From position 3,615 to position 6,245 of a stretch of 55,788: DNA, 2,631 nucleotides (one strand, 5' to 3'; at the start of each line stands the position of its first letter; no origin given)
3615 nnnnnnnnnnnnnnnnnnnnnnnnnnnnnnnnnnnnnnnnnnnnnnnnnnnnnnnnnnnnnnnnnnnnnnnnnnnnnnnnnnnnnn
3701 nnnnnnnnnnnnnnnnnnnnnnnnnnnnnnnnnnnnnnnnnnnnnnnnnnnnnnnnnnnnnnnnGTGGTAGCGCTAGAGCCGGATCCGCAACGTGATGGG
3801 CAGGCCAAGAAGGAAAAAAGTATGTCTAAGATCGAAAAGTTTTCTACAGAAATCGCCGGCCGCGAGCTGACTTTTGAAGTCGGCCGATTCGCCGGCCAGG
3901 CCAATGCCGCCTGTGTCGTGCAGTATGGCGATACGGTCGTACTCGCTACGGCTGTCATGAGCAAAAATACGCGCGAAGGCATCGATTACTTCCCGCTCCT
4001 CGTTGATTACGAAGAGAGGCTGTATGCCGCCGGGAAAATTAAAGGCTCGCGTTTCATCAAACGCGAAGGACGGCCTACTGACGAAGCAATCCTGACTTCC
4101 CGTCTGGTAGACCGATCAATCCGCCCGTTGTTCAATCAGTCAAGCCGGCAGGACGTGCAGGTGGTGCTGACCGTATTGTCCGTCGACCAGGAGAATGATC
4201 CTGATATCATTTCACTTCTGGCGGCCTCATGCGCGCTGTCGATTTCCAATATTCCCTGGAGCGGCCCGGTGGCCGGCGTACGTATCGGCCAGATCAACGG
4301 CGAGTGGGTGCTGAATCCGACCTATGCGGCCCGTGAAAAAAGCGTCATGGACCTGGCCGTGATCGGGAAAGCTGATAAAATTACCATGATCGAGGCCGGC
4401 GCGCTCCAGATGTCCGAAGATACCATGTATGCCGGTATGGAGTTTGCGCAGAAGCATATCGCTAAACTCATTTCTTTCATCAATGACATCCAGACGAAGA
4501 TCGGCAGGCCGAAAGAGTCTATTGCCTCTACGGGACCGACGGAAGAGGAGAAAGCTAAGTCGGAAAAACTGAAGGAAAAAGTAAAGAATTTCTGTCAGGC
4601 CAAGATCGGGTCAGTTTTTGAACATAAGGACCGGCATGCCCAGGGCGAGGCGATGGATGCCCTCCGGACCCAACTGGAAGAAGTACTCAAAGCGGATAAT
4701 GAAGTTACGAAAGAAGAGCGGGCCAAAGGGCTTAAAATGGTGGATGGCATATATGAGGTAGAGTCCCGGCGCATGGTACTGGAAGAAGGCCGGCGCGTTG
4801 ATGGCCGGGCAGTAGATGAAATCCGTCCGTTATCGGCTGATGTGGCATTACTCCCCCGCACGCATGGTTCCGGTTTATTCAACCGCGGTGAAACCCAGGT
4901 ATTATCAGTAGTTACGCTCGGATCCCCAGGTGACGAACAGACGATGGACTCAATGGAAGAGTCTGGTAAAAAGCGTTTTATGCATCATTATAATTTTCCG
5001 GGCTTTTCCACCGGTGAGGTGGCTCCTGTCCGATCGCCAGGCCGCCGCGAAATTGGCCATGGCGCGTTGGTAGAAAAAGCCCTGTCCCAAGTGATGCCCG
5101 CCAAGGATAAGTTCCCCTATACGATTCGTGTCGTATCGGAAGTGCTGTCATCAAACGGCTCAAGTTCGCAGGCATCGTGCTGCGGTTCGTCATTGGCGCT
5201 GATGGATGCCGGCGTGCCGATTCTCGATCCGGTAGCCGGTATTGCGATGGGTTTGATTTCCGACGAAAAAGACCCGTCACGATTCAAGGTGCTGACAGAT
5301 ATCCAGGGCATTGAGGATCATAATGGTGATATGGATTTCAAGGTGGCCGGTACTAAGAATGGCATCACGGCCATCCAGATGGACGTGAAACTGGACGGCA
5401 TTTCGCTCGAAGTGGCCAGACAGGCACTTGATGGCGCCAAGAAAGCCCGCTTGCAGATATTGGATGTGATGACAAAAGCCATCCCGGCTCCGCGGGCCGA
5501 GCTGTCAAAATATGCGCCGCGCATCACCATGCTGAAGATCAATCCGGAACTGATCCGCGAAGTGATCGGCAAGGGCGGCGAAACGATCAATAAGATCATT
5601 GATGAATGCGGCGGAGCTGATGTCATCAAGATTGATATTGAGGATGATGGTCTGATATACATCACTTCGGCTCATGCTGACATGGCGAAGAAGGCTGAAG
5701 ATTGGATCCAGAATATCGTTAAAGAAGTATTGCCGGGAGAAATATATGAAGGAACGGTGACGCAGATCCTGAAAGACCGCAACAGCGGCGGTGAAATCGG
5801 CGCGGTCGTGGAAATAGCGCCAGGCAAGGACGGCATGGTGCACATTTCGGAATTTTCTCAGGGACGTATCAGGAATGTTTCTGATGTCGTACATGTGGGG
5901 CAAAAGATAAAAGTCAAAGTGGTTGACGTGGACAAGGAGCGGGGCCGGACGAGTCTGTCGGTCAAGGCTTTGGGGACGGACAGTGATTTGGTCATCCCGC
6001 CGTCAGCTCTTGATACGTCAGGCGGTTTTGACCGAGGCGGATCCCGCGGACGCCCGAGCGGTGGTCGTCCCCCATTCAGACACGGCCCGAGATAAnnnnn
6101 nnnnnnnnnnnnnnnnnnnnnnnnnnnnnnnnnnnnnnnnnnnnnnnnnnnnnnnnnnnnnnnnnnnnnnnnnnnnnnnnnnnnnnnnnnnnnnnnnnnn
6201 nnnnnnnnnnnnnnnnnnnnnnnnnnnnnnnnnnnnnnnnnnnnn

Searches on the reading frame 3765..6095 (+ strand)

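Call 30: search_protein_families(library=pfam, proteins=[window:3765-6095:+], max_evalue=0.00001)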
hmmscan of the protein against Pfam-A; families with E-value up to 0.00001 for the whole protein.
window:3765-6095:+ (776 aa): 5 families
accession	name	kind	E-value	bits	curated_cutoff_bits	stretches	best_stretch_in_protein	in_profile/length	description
PF01138.27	RNase_PH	-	3.7e-56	189.6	25.5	2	32-164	2-130/130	3' exoribonuclease family, domain 1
PF03725.20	RNase_PH_C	-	1.9e-19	69.8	20.8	1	167-230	1-66/67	3' exoribonuclease family, domain 2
PF00575.29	S1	-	5.3e-15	56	22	1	657-734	4-74/74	S1 RNA binding domain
PF00013.35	KH_1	-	2e-09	37.5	21.5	1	589-649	4-65/66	KH domain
PF03726.19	PNPase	-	2.5e-07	31.5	24.6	1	268-348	1-80/81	Polyribonucleotide nucleotidyltransferase, RNA binding domain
